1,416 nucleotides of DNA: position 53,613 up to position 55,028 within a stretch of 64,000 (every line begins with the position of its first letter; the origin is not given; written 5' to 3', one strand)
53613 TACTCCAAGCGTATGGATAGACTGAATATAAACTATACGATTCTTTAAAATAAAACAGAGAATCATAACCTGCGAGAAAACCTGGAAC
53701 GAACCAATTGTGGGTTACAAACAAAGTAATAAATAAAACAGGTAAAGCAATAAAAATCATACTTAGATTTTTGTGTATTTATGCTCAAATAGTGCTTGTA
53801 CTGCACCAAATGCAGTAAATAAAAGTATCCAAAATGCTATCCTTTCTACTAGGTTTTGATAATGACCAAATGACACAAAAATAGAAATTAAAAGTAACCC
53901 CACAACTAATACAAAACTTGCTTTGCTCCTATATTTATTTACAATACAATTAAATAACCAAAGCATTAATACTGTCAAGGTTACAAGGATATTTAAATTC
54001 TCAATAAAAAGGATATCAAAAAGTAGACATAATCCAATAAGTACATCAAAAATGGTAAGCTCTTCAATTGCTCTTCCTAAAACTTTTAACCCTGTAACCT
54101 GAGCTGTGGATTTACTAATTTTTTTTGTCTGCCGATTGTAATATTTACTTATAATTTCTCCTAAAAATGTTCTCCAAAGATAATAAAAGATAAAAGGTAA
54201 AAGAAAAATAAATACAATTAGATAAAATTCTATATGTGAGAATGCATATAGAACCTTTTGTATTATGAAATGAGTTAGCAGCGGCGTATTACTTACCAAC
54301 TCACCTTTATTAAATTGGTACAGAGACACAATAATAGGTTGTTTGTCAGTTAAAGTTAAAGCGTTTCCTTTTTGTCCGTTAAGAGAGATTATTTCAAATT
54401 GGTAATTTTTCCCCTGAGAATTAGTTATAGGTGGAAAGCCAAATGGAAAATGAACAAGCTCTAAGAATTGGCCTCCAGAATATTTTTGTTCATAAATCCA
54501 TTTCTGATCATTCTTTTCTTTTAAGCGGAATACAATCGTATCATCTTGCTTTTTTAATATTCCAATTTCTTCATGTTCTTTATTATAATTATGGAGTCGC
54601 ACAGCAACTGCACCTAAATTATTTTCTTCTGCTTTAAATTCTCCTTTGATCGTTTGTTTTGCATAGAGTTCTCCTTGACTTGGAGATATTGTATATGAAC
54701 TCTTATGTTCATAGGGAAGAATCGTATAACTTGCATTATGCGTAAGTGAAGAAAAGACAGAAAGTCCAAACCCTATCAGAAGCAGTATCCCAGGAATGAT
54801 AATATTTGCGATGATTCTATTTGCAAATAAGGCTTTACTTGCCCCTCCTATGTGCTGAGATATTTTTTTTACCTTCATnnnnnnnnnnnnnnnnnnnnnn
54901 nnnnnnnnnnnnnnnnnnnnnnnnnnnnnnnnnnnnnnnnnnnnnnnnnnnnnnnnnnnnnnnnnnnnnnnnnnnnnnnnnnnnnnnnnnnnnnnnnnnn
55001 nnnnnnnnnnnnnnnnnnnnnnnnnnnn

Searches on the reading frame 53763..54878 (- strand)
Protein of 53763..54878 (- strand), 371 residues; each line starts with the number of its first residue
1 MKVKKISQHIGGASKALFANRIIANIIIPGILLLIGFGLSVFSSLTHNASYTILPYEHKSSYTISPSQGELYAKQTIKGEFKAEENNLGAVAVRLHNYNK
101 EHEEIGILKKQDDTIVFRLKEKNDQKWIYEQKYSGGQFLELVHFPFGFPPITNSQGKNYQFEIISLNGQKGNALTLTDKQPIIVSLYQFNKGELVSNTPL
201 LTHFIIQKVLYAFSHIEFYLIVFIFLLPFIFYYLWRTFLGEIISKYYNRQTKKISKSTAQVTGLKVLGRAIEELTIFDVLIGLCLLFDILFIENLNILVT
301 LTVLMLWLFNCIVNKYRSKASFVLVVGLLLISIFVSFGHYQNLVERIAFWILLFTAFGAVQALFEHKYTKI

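Call 24: find_encoding_contigs(protein=window:53763-54878:-, flank=10000, max_places=1)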
Protein window:53763-54878:- (371 aa): 4 contigs read that carry it; 1 place shown.
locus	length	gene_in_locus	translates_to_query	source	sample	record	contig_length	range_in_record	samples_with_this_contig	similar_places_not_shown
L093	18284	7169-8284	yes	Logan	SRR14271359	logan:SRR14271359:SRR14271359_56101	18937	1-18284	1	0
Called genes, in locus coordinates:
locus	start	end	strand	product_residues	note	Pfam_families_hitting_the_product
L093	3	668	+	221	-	?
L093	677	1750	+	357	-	PF00535:Glycos_transf_2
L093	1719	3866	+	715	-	-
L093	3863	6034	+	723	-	-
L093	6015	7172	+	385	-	PF00534:Glycos_transf_1, PF13692:Glyco_trans_1_4, PF26337:Gtf3_C (weak)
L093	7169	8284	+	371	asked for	-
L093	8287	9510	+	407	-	-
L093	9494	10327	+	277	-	-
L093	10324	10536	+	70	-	-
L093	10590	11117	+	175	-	PF13439:Glyco_transf_4 (weak)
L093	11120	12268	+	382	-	PF13439:Glyco_transf_4, PF20706:GT4-conflict, PF00534:Glycos_transf_1, PF13692:Glyco_trans_1_4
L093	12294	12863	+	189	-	PF25087:GMPPB_C (faint), PF25084:LbH_EIF2B (faint), PF00132:Hexapep, PF14602:Hexapep_2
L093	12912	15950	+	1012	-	PF04932:Wzy_C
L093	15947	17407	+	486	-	PF13231:PMT_2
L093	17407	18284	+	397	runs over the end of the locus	PF13439:Glyco_transf_4, PF00534:Glycos_transf_1, PF13692:Glyco_trans_1_4, PF13524:Glyco_trans_1_2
